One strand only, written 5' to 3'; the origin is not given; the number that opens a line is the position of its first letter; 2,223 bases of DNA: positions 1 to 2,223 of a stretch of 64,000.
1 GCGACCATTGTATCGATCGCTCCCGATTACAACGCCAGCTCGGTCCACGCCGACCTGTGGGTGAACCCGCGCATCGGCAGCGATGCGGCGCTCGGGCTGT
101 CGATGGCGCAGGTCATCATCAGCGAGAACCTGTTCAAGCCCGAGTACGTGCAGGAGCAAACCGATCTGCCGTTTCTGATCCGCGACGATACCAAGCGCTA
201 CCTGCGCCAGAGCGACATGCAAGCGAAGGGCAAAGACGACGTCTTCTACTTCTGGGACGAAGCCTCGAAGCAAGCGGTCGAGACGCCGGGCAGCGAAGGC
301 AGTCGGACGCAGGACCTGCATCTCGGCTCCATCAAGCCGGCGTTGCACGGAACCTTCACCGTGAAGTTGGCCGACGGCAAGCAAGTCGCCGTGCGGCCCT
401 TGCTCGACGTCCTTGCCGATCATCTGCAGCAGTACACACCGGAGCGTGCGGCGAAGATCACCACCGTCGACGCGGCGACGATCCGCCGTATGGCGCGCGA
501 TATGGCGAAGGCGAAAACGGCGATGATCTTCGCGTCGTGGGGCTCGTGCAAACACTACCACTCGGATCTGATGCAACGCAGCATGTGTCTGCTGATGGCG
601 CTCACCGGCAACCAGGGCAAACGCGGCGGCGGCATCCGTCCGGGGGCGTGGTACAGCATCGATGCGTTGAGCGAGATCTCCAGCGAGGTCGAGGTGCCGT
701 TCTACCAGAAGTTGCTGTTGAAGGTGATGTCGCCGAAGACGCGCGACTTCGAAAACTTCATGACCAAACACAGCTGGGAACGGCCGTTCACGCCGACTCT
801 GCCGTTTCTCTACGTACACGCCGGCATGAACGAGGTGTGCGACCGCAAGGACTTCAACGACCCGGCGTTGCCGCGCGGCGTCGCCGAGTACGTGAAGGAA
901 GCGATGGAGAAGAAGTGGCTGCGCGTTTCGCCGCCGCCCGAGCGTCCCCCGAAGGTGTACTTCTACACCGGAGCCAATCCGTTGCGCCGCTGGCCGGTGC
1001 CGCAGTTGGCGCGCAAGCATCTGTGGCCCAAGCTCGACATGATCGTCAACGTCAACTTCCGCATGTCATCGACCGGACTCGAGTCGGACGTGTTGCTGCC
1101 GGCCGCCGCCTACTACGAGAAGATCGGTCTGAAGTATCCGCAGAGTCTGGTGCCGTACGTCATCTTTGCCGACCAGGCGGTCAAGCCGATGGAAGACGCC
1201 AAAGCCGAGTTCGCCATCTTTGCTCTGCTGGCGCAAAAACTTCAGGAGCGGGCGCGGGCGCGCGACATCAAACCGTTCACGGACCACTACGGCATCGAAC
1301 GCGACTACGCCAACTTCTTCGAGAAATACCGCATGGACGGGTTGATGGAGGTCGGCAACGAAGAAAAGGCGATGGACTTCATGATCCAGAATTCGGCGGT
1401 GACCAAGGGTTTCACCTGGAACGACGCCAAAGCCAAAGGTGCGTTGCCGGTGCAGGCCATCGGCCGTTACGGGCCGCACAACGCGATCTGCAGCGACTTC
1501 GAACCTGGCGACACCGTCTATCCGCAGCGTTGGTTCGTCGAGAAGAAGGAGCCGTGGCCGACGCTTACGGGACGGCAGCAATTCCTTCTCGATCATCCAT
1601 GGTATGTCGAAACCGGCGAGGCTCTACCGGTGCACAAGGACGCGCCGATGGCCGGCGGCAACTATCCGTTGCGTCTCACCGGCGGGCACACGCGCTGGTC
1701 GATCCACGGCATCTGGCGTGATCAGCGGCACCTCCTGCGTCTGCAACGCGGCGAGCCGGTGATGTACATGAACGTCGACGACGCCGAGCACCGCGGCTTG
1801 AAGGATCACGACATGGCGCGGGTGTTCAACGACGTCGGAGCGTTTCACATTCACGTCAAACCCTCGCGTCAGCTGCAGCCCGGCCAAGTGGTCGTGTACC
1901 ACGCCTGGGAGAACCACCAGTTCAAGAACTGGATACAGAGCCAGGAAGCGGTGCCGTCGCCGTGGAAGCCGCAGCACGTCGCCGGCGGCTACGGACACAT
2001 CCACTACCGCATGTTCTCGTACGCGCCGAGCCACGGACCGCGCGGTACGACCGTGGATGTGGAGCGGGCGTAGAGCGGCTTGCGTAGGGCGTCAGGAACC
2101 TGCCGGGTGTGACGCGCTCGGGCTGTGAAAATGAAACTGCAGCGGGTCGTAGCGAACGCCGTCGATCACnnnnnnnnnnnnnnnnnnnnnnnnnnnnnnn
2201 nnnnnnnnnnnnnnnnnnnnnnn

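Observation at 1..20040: Three diverged, stand-alone Tat-exported NarG-like molybdoenzyme alpha subunits with no partner subunits in 20 kb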

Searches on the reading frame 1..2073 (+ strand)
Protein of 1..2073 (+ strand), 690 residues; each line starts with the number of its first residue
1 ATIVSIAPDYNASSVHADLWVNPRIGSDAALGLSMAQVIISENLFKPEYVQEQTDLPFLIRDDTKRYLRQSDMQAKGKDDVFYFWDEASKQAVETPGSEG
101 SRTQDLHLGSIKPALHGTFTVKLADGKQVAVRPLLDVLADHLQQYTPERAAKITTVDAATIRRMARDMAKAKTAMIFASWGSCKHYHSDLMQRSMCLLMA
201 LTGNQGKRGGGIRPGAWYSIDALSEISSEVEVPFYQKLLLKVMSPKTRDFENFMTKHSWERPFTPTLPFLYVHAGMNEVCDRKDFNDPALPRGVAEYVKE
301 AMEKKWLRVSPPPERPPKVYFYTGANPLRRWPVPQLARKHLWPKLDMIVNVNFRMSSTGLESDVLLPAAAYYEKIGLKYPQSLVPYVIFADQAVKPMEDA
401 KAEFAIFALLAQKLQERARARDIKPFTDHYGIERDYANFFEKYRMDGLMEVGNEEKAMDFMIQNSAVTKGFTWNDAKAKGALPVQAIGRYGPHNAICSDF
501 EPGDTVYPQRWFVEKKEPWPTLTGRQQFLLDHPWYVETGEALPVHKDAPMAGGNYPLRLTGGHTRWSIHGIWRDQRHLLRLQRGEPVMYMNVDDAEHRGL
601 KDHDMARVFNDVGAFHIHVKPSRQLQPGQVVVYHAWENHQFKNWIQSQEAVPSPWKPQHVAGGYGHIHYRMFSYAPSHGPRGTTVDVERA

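Call 6: search_protein_families(library=pfam, proteins=[window:1-2073:+], max_evalue=0.01)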
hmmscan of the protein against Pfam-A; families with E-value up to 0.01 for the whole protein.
window:1-2073:+ (690 aa): 2 families
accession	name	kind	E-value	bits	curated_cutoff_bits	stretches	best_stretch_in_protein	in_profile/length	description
PF00384.28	Molybdopterin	-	5.4e-19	68.9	24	1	2-412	139-352/353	Molybdopterin oxidoreductase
PF01568.27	Molydop_binding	-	3e-16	59.9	26.8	1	557-638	1-82/110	Molydopterin dinucleotide binding domain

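Call 7: search_protein_families(library=ncbifam, proteins=[window:1-2073:+], max_evalue=0.01)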
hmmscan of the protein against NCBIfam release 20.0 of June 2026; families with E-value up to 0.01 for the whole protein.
window:1-2073:+ (690 aa): 22 families
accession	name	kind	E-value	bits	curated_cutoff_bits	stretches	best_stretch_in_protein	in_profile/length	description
TIGR03479.1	DMSO_red_II_alp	subfamily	2e-200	668.2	984.75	1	1-688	254-913/913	molybdopterin-dependent oxidoreductase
NF042978.1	EthbenzDh_ebdA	equivalog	9.3e-146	487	2000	1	1-689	276-976/977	ethylbenzene dehydrogenase subunit alpha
TIGR01580.1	narG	equivalog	7.6e-48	162.9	1084.15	4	512-682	1029-1220/1235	nitrate reductase subunit alpha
TIGR02166.1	dmsA_ynfE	subfamily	8.5e-34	116.7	777.7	3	144-211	330-397/794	DMSO/selenate family reductase complex A subunit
NF011566.1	PRK14990.1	exception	2.6e-29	101.8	1600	3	145-215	351-423/814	dimethylsulfoxide reductase subunit A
TIGR01591.1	Fdh-alpha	equivalog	1.1e-27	96.5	666.25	3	140-214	246-320/672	formate dehydrogenase subunit alpha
TIGR00509.1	bisC_fam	subfamily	1.6e-26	92.8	1017.55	3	146-216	279-348/772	molybdopterin guanine dinucleotide-containing S/N-oxide reductase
NF011682.0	PRK15102.1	equivalog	2.6e-25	88.7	909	3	143-225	329-410/829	trimethylamine-N-oxide reductase TorA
TIGR02164.1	torA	equivalog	1.2e-23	83.3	1465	3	143-220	325-401/824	trimethylamine-N-oxide reductase TorA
NF041884.1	selenate_YnfF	exception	6.2e-23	80.6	1650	2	145-217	331-405/798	selenate/tellurate reductase subunit YnfF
NF047855.1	AssmNtatRedNasC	equivalog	6.5e-22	77.6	1100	4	321-416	414-506/708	assimilatory nitrate reductase catalytic subunit NasC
NF041885.1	selenate_YnfE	exception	1.8e-21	75.7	1675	2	143-211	336-404/805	selenate/tellurate reductase subunit YnfE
NF012032.0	PRK15488.1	equivalog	4.7e-19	67.9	694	3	136-211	285-361/759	thiosulfate reductase PhsA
TIGR01553.1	formate-DH-alph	equivalog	4.7e-15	54.4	814.2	2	1-64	251-314/1009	formate dehydrogenase-N subunit alpha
NF041513.1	formate_DH_Act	exception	2.8e-14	51.9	1400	1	1-213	242-470/1067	formate dehydrogenase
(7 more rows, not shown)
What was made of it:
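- On Type II DMSO reductase family, alpha subunit (TIGR03479): The TIGR03479 alignment covers positions 1-913 of 913 for p2 and p3 (calls 6, 7). The complete copies fall just below the cut-off, but TIGR03479 is by far the best family (call 7).
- Checked: All three hit PF00384 plus PF01568, and their best NCBIfam hit is TIGR03479, the type II DMSO reductase alpha subunit (calls 6, 7).
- All three proteins fall just below the TIGR03479 cut-off of 984.75 and far below the EbdA equivalog cut-off (call 7).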

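Call 44: find_homologous_proteins(query=window:1-2070:+, max_evalue=1e-50)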
Query window:1-2070:+ (690 aa): 1300 proteins with E <= 1e-50 among 8000 candidates; the best 120 are listed.
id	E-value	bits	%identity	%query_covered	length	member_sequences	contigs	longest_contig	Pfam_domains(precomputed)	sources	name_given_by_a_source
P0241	0.0e+0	1493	89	100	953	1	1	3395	PF00384.28,PF01568.28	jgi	jgi:DMSO reductase family type II enzyme molybdopterin subunit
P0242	0.0e+0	1441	86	100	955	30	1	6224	PF00384.28,PF01568.28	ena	-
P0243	0.0e+0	1432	85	100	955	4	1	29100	PF00384.28,PF01568.28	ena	-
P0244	0.0e+0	1432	85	100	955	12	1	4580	PF00384.28,PF01568.28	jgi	-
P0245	0.0e+0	1392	83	100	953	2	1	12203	PF00384.28,PF01568.28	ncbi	-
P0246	0.0e+0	1370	81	100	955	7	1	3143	PF00384.28,PF01568.28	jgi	jgi:DMSO reductase family type II enzyme molybdopterin subunit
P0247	0.0e+0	1357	80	100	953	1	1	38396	PF00384.28,PF01568.28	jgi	jgi:DMSO reductase family type II enzyme molybdopterin subunit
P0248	0.0e+0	1343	79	100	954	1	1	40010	PF00384.28,PF01568.28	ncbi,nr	ncbi:MAG: molybdopterin-dependent oxidoreductase [Deltaproteobacteria bacterium]|nr:molybdopterin-de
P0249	0.0e+0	1305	77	100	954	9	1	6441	PF00384.28,PF01568.28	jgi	jgi:DMSO reductase family type II enzyme molybdopterin subunit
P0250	0.0e+0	1299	78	100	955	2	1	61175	PF00384.28,PF01568.28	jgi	jgi:DMSO reductase family type II enzyme molybdopterin subunit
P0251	0.0e+0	1295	77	100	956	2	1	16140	PF00384.28,PF01568.28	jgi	jgi:DMSO reductase family type II enzyme molybdopterin subunit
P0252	0.0e+0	1290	77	100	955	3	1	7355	PF00384.28,PF01568.28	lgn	-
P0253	0.0e+0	1283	77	100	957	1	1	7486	PF00384.28,PF01568.28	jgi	jgi:steroid C-25 hydroxylase alpha subunit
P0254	0.0e+0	1283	75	100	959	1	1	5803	PF00384.28,PF01568.28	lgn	-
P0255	0.0e+0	1265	74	100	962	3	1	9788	PF00384.28,PF01568.28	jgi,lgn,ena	-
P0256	0.0e+0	1262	75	100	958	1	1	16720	PF00384.28,PF01568.28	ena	-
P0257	0.0e+0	1256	76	100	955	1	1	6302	PF00384.28,PF01568.28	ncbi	-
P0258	0.0e+0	1250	75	100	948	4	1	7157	PF00384.28,PF01568.28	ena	-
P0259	0.0e+0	1243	74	100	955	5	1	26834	PF00384.28,PF01568.28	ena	-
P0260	0.0e+0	1236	74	100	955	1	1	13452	PF00384.28,PF01568.28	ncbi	ncbi:MAG: molybdopterin-dependent oxidoreductase [Candidatus Binatia bacterium]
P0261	0.0e+0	1230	74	100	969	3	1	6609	PF00384.28,PF01568.28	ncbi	-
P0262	0.0e+0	1227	73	100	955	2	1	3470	PF00384.28,PF01568.28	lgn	-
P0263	0.0e+0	1221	73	100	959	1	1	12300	PF00384.28,PF01568.28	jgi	jgi:DMSO reductase family type II enzyme molybdopterin subunit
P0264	0.0e+0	1220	72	100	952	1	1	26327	PF00384.28,PF01568.28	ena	-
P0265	0.0e+0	1211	72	100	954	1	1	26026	PF00384.28,PF01568.28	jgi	jgi:DMSO reductase family type II enzyme molybdopterin subunit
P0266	0.0e+0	1205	71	100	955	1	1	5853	PF00384.28,PF01568.28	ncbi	-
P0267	0.0e+0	1198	71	100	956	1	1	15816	PF00384.28,PF01568.28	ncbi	-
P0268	0.0e+0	1195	71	100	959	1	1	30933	PF00384.28,PF01568.28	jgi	jgi:DMSO reductase family type II enzyme molybdopterin subunit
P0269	0.0e+0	1191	72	100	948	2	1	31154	PF00384.28,PF01568.28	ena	-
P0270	0.0e+0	1190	70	100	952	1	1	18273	PF00384.28,PF01568.28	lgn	-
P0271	0.0e+0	1187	71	100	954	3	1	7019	PF00384.28,PF01568.28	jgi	-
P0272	0.0e+0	1185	71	100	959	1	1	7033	PF00384.28,PF01568.28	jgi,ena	-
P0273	0.0e+0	1177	71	100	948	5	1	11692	PF00384.28,PF01568.28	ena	-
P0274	0.0e+0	1171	71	100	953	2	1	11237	PF00384.28,PF01568.28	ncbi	-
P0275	0.0e+0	1166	70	100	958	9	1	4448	PF00384.28,PF01568.28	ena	-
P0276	0.0e+0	1166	69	100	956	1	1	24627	PF00384.28,PF01568.28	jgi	jgi:DMSO reductase family type II enzyme molybdopterin subunit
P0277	0.0e+0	1165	95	74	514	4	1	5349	PF00384.28,PF01568.28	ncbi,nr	ncbi:MAG TPA: molybdopterin dinucleotide binding domain-containing protein, partial [Candidatus Acid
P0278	0.0e+0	1163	69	100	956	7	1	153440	PF00384.28,PF01568.28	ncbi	-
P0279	0.0e+0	1158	70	100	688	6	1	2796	PF00384.28,PF01568.28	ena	-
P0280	0.0e+0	1145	69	100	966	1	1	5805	PF00384.28,PF01568.28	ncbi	-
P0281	0.0e+0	1137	67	100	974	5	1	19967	PF00384.28,PF01568.28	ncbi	-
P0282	0.0e+0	1093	65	100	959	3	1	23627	PF00384.28,PF01568.28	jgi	-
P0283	0.0e+0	1052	63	100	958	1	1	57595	PF00384.28,PF01568.28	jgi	-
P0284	5.8e-288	975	59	100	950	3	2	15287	PF00384.28,PF01568.28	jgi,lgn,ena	jgi:DMSO reductase family type II enzyme molybdopterin subunit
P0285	2.6e-280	950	56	100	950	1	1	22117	PF00384.28,PF01568.28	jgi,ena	-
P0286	4.6e-280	949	57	100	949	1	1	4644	PF00384.28,PF01568.28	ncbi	-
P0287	1.1e-279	948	56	100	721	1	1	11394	PF00384.28,PF01568.28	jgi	jgi:DMSO reductase family type II enzyme molybdopterin subunit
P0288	1.4e-276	938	56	100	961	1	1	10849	PF00384.28,PF01568.28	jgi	jgi:DMSO reductase family type II enzyme molybdopterin subunit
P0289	3.2e-276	936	57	100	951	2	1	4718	PF00384.28,PF01568.28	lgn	-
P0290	6.9e-271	919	57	100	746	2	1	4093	PF00384.28,PF01568.28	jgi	jgi:DMSO reductase family type II enzyme molybdopterin subunit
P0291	1.2e-269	915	56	100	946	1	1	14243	PF00384.28,PF01568.28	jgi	jgi:DMSO reductase family type II enzyme molybdopterin subunit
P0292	1.0e-264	898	56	100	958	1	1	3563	PF00384.28,PF01568.28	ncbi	-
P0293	2.0e-264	897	56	100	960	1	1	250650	PF00384.28,PF01568.28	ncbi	ncbi:MAG: molybdopterin-dependent oxidoreductase [Candidatus Binatia bacterium]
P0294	5.4e-262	889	55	100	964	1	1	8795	PF00384.28,PF01568.28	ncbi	-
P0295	6.0e-262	889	55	100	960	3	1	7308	PF00384.28,PF01568.28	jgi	jgi:DMSO reductase family type II enzyme molybdopterin subunit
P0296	6.4e-262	889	55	100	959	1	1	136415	PF00384.28,PF01568.28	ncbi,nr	ncbi:MAG: molybdopterin-dependent oxidoreductase [Deltaproteobacteria bacterium]|nr:molybdopterin-de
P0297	5.4e-261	886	54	100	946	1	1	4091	PF00384.28,PF01568.28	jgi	jgi:DMSO reductase family type II enzyme molybdopterin subunit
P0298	4.0e-260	883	54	100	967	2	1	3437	PF00384.28,PF01568.28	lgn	-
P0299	5.0e-260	883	55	100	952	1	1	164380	PF00384.28,PF01568.28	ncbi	ncbi:MAG: molybdopterin-dependent oxidoreductase [Candidatus Binatia bacterium]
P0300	7.3e-260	882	54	100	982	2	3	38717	PF00384.28,PF01568.28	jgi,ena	-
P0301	3.3e-258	877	53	100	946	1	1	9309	PF00384.28,PF01568.28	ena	-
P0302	3.8e-258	877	53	100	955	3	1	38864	PF00384.28,PF01568.28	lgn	-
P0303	3.4e-256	870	53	100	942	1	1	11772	PF00384.28,PF01568.28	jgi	jgi:DMSO reductase family type II enzyme molybdopterin subunit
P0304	5.1e-255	866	54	100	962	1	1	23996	PF00384.28,PF01568.28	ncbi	-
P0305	8.2e-254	862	54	100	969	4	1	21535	PF00384.28,PF01568.28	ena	-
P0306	4.8e-251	853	54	95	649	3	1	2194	PF00384.28,PF01568.28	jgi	jgi:DMSO reductase family type II enzyme molybdopterin subunit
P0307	2.2e-250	851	53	100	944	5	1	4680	PF00384.28,PF01568.28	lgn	-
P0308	3.6e-250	850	54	100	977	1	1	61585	PF00384.28,PF01568.28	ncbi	-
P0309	8.2e-250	849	53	100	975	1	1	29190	PF00384.28,PF01568.28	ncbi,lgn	-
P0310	1.0e-249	849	54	100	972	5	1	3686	PF00384.28,PF01568.28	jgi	jgi:DMSO reductase family type II enzyme molybdopterin subunit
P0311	1.5e-249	848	54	100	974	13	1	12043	PF00384.28,PF01568.28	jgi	-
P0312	3.1e-249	847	54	100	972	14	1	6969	PF00384.28,PF01568.28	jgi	jgi:DMSO reductase family type II enzyme molybdopterin subunit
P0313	3.7e-249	847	53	100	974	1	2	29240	PF00384.28,PF01568.28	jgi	jgi:DMSO reductase family type II enzyme molybdopterin subunit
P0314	4.4e-249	847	51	100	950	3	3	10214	PF00384.28,PF01568.28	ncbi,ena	-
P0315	1.5e-248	845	52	100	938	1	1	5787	PF00384.28,PF01568.28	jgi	jgi:DMSO reductase family type II enzyme molybdopterin subunit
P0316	2.3e-248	844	53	100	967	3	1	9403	PF00384.28,PF01568.28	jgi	jgi:DMSO reductase family type II enzyme molybdopterin subunit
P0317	8.5e-248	842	53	100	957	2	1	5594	PF00384.28,PF01568.28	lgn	-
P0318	2.9e-247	841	52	100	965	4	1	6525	PF00384.28,PF01568.28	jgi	-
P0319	2.9e-247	841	52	100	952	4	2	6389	PF00384.28,PF01568.28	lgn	-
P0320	3.0e-247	841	53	100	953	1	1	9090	PF00384.28,PF01568.28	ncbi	-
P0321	3.2e-247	841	53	100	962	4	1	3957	PF00384.28,PF01568.28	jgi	jgi:DMSO reductase family type II enzyme molybdopterin subunit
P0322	3.9e-247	840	52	100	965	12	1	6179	PF00384.28,PF01568.28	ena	-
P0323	4.9e-247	840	53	100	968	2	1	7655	PF00384.28,PF01568.28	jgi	jgi:DMSO reductase family type II enzyme molybdopterin subunit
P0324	5.1e-247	840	53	100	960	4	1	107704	PF00384.28,PF01568.28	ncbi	-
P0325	6.8e-247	839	52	100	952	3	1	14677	PF00384.28,PF01568.28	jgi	-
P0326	8.5e-247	839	52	100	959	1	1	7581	PF00384.28,PF01568.28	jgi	jgi:DMSO reductase family type II enzyme molybdopterin subunit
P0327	2.5e-246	838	53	100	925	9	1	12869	PF00384.28,PF01568.28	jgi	jgi:DMSO reductase family type II enzyme molybdopterin subunit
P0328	3.9e-246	837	53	100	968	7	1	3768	PF00384.28,PF01568.28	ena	-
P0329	4.3e-246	837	51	100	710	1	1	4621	PF00384.28,PF01568.28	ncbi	ncbi:MAG: molybdopterin-dependent oxidoreductase, partial [Acidobacteriota bacterium]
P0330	4.5e-246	837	53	100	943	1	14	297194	PF00384.28,PF01568.28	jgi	jgi:DMSO reductase family type II enzyme molybdopterin subunit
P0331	7.7e-246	836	52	100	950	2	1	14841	PF00384.28,PF01568.28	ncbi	-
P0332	8.5e-246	836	53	100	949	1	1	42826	PF00384.28,PF01568.28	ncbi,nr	ncbi:MAG: molybdopterin-dependent oxidoreductase [Deltaproteobacteria bacterium]|nr:molybdopterin-de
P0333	1.5e-245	835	52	100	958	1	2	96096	PF00384.28,PF01568.28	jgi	jgi:DMSO reductase family type II enzyme molybdopterin subunit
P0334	1.6e-245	835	52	100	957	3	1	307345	PF00384.28,PF01568.28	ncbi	-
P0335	1.8e-245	835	53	100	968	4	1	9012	PF00384.28,PF01568.28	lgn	-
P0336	3.4e-245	834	51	100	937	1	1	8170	PF00384.28,PF01568.28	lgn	-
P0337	3.7e-245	834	53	100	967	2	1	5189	PF00384.28,PF01568.28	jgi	jgi:DMSO reductase family type II enzyme molybdopterin subunit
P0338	4.7e-245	833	52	100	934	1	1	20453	PF00384.28,PF01568.28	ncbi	-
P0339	6.8e-245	833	52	100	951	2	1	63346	PF10518.15,PF00384.28,PF01568.28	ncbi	-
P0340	1.1e-244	832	52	100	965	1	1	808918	PF00384.28,PF01568.28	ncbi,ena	-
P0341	1.5e-244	832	52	100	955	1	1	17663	PF00384.28,PF01568.28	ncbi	-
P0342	2.5e-244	831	52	100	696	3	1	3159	PF00384.28,PF01568.28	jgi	-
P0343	4.9e-244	830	52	100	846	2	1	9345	PF00384.28,PF01568.28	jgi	jgi:DMSO reductase family type II enzyme molybdopterin subunit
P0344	6.6e-244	830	52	100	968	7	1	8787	PF00384.28,PF01568.28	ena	-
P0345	1.2e-243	829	52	100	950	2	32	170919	PF00384.28,PF01568.28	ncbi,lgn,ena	-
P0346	1.2e-243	829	51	100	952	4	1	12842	PF00384.28,PF01568.28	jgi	-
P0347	3.1e-243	827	52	100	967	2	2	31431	PF00384.28,PF01568.28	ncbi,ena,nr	ncbi:MAG: molybdopterin-dependent oxidoreductase [Myxococcales bacterium]|nr:molybdopterin-dependent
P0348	4.3e-243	827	53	100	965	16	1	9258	PF00384.28,PF01568.28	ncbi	-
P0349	4.7e-243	827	52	100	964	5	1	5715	PF00384.28,PF01568.28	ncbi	ncbi:MAG: molybdopterin-dependent oxidoreductase [Myxococcota bacterium]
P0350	5.3e-243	827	52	100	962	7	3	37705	PF00384.28,PF01568.28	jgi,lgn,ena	-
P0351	6.0e-243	826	53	100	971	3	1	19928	PF00384.28,PF01568.28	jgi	jgi:DMSO reductase family type II enzyme molybdopterin subunit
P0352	6.4e-243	826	52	100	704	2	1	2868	PF00384.28,PF01568.28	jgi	jgi:DMSO reductase family type II enzyme molybdopterin subunit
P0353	6.6e-243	826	52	100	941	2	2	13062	PF00384.28,PF01568.28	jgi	-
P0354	7.5e-243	826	51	100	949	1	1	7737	PF00384.28,PF01568.28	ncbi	-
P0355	1.0e-242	826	52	100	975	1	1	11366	PF00384.28,PF01568.28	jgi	jgi:DMSO reductase family type II enzyme molybdopterin subunit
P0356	2.0e-242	825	52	100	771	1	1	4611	PF00384.28,PF01568.28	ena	-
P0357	2.2e-242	825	50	100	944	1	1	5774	PF00384.28,PF01568.28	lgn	-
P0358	2.4e-242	824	52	100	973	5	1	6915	PF00384.28,PF01568.28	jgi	jgi:DMSO reductase family type II enzyme molybdopterin subunit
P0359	2.9e-242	824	51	100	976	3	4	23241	PF00384.28,PF01568.28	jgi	jgi:DMSO reductase family type II enzyme molybdopterin subunit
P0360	3.3e-242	824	52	100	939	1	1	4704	PF00384.28,PF01568.28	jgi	-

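Call 45: find_encoding_contigs(protein=P0243, flank=10000, max_places=2)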
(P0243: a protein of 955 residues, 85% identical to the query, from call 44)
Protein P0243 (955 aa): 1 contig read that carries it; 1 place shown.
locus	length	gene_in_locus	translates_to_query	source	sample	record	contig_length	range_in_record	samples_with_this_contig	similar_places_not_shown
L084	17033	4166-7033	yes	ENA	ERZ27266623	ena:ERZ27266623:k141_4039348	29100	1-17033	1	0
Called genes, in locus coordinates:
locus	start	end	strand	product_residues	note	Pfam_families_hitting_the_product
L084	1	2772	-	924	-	?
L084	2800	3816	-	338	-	PF12797:Fer4_2 (faint), PF13237:Fer4_10 (faint), PF13247:Fer4_11, PF12838:Fer4_7 (weak)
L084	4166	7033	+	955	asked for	PF00384:Molybdopterin, PF01568:Molydop_binding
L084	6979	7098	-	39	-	-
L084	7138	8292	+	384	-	PF04055:Radical_SAM, PF13186:SPASM (faint)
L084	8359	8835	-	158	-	PF01161:PBP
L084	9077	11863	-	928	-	PF01391:Collagen, PF13620:CarboxypepD_reg, PF14522:Cytochrome_C7 (faint), PF22113:Mtrc-MtrF_II-IV_dom (faint)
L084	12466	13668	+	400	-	PF02770:Acyl-CoA_dh_M, PF00441:Acyl-CoA_dh_1, PF08028:Acyl-CoA_dh_2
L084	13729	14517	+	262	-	PF00881:Nitroreductase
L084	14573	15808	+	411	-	PF00108:Thiolase_N, PF02801:Ketoacyl-synt_C (faint), PF08545:ACP_syn_III (faint), PF02803:Thiolase_C, PF22691:Thiolase_C_1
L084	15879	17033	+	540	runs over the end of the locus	PF00501:AMP-binding, PF13193:AMP-binding_C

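Call 46: find_encoding_contigs(protein=P0250, flank=10000, max_places=2)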
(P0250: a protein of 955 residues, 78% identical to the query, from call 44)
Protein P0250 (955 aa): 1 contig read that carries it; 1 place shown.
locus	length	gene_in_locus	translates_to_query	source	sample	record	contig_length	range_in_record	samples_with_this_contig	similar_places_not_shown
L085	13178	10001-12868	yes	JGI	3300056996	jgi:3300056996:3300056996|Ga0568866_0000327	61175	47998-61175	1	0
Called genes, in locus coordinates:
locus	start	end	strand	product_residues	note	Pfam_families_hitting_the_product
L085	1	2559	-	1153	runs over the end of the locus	PF00384:Molybdopterin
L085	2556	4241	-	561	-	PF14522:Cytochrome_C7 (faint), PF22113:Mtrc-MtrF_II-IV_dom (faint), PF09699:Paired_CXXCH_1 (faint), PF00034:Cytochrom_C (weak), PF13442:Cytochrome_CBB3, PF00034:Cytochrom_C (weak), PF13442:Cytochrome_CBB3, PF00034:Cytochrom_C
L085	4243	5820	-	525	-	PF00033:Cytochrome_B, PF14358:DUF4405 (weak), PF13631:Cytochrom_B_N_2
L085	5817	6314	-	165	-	PF00355:Rieske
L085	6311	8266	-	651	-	PF14691:Fer4_20, PF07992:Pyr_redox_2, PF12831:FAD_oxidored (weak), PF13450:NAD_binding_8 (weak), PF13738:Pyr_redox_3 (faint), PF12838:Fer4_7 (weak), PF13237:Fer4_10 (weak), PF00037:Fer4 (weak)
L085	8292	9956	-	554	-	PF13372:Alginate_exp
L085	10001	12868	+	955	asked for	PF00384:Molybdopterin, PF01568:Molydop_binding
